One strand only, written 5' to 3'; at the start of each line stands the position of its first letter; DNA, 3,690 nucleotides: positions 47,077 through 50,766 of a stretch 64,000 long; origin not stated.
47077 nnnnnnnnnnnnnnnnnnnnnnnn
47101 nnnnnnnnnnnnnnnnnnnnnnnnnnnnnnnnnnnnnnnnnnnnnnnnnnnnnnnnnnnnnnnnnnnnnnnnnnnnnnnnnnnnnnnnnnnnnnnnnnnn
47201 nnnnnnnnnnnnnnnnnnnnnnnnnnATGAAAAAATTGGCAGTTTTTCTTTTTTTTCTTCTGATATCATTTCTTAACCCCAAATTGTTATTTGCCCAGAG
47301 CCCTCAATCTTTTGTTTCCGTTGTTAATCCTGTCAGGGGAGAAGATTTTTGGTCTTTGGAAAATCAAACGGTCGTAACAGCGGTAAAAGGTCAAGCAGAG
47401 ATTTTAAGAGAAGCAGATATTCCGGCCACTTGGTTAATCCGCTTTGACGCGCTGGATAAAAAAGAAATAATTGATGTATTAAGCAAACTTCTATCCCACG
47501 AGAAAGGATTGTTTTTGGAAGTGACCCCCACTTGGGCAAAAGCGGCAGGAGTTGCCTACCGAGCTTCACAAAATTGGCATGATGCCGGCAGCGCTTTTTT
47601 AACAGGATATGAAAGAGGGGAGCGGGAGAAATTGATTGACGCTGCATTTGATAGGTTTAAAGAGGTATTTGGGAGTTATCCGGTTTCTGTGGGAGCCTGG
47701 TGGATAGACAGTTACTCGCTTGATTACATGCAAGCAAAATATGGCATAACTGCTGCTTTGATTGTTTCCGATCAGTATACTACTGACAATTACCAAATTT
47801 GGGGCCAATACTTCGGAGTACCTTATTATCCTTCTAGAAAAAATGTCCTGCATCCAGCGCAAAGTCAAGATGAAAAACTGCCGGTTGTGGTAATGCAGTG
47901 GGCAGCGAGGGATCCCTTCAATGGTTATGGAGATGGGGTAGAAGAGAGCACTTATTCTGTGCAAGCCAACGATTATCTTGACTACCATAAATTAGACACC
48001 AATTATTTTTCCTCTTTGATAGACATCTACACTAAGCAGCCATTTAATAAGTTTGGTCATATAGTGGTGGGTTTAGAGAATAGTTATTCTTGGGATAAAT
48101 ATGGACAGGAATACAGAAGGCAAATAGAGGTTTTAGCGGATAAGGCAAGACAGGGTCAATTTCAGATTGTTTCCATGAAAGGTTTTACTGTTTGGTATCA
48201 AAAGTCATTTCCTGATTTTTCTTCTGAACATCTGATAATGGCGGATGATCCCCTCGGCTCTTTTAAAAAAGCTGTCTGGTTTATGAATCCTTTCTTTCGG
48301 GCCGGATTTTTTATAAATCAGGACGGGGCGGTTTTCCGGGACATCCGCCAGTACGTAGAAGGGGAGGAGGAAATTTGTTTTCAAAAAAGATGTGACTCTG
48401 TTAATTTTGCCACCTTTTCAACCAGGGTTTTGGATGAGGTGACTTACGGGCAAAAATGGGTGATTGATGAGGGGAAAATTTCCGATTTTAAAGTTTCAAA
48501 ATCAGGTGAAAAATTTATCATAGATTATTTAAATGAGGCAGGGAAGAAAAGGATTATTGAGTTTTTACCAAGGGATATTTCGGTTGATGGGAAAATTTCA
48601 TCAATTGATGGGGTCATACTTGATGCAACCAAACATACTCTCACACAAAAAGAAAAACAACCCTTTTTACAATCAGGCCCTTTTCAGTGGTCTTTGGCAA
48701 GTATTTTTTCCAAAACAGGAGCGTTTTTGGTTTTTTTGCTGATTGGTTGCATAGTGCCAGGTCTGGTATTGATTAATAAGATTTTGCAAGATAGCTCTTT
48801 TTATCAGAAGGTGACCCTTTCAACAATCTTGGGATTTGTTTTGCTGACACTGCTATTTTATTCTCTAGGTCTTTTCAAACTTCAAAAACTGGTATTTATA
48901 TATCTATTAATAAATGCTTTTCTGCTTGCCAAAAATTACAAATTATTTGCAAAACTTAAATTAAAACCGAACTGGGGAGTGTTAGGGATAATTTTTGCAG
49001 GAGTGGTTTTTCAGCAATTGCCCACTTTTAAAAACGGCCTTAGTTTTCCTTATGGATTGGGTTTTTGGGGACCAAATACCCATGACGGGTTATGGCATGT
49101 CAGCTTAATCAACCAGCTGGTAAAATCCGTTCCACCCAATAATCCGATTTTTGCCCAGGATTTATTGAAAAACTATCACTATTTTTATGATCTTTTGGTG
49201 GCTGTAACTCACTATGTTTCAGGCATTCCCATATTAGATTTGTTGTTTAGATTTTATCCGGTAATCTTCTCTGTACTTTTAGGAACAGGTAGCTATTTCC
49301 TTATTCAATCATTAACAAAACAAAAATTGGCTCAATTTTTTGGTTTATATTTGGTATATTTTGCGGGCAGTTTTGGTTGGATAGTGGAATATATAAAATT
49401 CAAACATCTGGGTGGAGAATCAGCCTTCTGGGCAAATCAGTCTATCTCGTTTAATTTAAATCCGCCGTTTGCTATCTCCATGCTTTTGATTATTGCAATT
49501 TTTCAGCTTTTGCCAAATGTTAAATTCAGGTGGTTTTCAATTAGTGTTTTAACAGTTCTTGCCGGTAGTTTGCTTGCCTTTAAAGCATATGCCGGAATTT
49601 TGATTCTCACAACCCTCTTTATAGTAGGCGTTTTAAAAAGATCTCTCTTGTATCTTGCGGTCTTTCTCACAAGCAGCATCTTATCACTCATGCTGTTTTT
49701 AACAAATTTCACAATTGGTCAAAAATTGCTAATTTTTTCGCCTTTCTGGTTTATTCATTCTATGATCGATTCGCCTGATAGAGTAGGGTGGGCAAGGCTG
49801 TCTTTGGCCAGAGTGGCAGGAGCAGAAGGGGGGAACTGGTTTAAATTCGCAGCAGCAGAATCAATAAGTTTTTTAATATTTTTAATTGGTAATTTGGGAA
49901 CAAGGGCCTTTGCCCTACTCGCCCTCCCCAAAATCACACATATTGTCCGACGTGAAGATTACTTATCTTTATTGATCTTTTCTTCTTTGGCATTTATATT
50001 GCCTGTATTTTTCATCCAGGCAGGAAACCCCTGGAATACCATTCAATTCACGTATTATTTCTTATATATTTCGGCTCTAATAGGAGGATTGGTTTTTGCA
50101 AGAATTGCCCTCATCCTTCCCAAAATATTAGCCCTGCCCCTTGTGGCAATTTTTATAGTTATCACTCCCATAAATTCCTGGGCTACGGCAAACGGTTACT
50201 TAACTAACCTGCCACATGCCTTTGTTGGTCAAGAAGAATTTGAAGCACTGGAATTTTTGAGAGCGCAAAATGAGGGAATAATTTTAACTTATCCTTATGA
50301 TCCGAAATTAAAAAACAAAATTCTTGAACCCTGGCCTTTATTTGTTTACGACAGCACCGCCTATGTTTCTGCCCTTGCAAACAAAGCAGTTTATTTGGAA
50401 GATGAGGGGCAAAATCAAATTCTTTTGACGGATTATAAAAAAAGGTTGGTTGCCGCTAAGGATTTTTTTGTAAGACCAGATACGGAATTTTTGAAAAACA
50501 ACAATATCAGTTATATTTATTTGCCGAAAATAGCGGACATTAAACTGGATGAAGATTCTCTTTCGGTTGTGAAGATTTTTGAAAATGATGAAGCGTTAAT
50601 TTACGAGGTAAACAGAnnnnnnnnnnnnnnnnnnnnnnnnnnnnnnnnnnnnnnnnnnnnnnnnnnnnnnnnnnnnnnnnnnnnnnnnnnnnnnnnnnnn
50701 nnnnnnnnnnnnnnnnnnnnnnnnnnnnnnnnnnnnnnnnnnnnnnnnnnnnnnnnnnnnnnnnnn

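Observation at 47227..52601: Tandem pair of giant novel membrane paralogs (family C) with shared motif blocks, one carrying a 480-aa secreted N-terminal domain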

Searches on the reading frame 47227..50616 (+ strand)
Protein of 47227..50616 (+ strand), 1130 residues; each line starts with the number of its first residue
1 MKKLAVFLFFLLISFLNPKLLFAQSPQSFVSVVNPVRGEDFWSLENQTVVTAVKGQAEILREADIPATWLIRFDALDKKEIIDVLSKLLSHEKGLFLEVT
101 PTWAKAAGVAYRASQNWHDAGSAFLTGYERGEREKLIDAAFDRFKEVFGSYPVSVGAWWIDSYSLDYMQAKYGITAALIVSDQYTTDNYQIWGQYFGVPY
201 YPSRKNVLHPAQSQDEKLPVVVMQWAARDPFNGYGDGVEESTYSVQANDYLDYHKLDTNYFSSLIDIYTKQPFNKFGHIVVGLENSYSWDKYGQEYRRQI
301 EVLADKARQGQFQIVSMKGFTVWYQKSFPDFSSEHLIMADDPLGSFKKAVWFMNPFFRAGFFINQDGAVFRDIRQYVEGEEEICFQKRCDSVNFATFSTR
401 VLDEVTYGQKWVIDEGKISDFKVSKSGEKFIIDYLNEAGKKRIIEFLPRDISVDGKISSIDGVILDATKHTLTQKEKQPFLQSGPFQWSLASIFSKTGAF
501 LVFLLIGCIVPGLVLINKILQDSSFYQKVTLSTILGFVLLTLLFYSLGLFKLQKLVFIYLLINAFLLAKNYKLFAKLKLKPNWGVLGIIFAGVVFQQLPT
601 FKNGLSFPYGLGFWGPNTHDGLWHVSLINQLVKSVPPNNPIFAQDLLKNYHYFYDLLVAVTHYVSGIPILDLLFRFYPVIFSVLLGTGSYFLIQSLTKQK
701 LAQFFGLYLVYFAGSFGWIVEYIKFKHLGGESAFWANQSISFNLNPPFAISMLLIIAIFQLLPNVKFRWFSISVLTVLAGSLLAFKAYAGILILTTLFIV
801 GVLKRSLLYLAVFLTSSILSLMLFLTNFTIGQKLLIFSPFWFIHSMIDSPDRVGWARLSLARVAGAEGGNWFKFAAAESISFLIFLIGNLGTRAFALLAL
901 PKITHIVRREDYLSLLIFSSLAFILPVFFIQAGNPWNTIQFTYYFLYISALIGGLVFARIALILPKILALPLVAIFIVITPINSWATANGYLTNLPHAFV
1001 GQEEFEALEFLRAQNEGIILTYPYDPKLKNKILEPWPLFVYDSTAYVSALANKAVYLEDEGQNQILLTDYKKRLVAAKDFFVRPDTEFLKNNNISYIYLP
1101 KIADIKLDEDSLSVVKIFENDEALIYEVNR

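Call 6: search_protein_families(library=pfam, proteins=[window:47227-50616:+], max_evalue=0.01)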
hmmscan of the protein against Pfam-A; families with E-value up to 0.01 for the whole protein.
window:47227-50616:+ (1130 aa): 0 families

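Call 7: search_protein_families(library=ncbifam, proteins=[window:47227-50616:+], max_evalue=1)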
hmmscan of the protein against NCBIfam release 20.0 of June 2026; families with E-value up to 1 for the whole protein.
window:47227-50616:+ (1130 aa): 0 families

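Call 8: search_solved_structures(query=window:47227-50616:+, max_evalue=10)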
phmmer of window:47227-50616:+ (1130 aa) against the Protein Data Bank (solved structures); distinct sequences matched with E-value up to 10: 4.
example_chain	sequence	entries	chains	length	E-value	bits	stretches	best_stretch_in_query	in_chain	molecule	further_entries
6y2w_A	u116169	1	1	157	0.64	11.5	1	383-437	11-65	Low molecular weight phosphotyrosine protein phosphatase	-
6y2v_A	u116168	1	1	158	1.4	10.4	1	383-437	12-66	Low molecular weight phosphotyrosine protein phosphatase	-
5jnv_A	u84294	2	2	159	1.5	10.3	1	383-437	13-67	Low molecular weight phosphotyrosine protein phosphatase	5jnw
1xww_A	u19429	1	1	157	2.5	9.6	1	383-437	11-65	Low molecular weight phosphotyrosine protein phosphatase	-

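Call 76: list_cluster_members(proteins=[window:47227-50616:+, window:50616-52598:+])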
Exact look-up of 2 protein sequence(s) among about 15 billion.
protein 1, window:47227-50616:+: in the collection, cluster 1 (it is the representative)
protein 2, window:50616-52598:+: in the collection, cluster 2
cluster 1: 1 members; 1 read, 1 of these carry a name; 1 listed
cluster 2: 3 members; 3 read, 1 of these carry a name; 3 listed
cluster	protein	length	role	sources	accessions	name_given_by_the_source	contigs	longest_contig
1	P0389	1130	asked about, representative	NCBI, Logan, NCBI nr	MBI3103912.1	hypothetical protein HYZ05_03145 [Candidatus Daviesbacteria bacterium] | hypothetical protein [Candidatus Daviesbacteria bacterium]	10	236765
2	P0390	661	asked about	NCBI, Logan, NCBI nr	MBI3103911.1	hypothetical protein HYZ05_03140 [Candidatus Daviesbacteria bacterium] | hypothetical protein [Candidatus Daviesbacteria bacterium]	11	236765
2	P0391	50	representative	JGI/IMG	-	-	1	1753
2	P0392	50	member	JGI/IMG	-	-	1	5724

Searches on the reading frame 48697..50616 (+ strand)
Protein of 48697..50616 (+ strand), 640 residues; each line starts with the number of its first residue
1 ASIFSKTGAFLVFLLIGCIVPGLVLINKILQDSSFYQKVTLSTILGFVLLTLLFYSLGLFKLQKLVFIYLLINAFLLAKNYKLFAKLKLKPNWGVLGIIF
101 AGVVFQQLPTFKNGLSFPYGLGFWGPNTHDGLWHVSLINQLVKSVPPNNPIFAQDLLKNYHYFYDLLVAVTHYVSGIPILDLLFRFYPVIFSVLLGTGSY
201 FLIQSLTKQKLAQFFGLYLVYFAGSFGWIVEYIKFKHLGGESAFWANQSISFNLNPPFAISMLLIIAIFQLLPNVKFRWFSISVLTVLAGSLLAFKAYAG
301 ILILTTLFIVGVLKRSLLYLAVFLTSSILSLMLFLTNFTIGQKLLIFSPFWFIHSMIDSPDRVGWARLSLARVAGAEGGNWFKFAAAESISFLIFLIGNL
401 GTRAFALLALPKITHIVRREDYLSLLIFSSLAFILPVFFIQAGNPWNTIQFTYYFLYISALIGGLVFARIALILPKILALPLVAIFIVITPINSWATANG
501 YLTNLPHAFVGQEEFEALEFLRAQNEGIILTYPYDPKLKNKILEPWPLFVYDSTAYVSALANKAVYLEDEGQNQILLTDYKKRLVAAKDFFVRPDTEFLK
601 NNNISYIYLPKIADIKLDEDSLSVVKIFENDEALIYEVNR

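Call 77: find_homologous_proteins(query=window:48697-50616:+)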
Query window:48697-50616:+ (640 aa): 459 proteins with E <= 0.001 among 8000 candidates; the best 120 are listed.
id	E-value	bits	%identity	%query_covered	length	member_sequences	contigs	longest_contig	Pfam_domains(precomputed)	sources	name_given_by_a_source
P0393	4.4e-252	857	64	100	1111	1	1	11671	PF12979.14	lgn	-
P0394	8.9e-252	856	61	100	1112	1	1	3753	-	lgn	-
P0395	1.1e-238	812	59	100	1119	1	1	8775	PF12979.14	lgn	-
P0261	3.6e-235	801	61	100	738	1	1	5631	-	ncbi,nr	ncbi:hypothetical protein HYT74_04060, partial [Candidatus Daviesbacteria bacterium]|nr:hypothetical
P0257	2.7e-225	768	64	85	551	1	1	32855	-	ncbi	-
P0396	1.7e-219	749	54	100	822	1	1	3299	-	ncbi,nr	ncbi:MAG: hypothetical protein NUV73_00700, partial [Candidatus Daviesbacteria bacterium]|nr:hypothe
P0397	3.9e-216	738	57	93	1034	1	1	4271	PF12979.14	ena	-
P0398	7.7e-214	730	54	98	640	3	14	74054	-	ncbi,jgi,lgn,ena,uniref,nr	ncbi:hypothetical protein A3C59_00675 [Candidatus Daviesbacteria bacterium RIFCSPHIGHO2_02_FULL_36_1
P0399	1.0e-209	717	54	99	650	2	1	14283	-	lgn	-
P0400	1.7e-195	670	56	85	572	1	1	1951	-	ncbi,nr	ncbi:MAG: hypothetical protein Q8Q86_01955, partial [Candidatus Daviesbacteria bacterium]|nr:hypothe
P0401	1.9e-184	633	65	68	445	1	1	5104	-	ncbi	-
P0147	2.6e-181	623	53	90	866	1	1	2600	-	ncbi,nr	ncbi:MAG: hypothetical protein M1365_17435, partial [Actinobacteria bacterium]|nr:hypothetical prote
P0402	2.3e-170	587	55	79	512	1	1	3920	-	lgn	-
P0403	4.1e-163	563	45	97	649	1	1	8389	-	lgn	-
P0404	7.1e-160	552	46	98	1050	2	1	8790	PF12979.14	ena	-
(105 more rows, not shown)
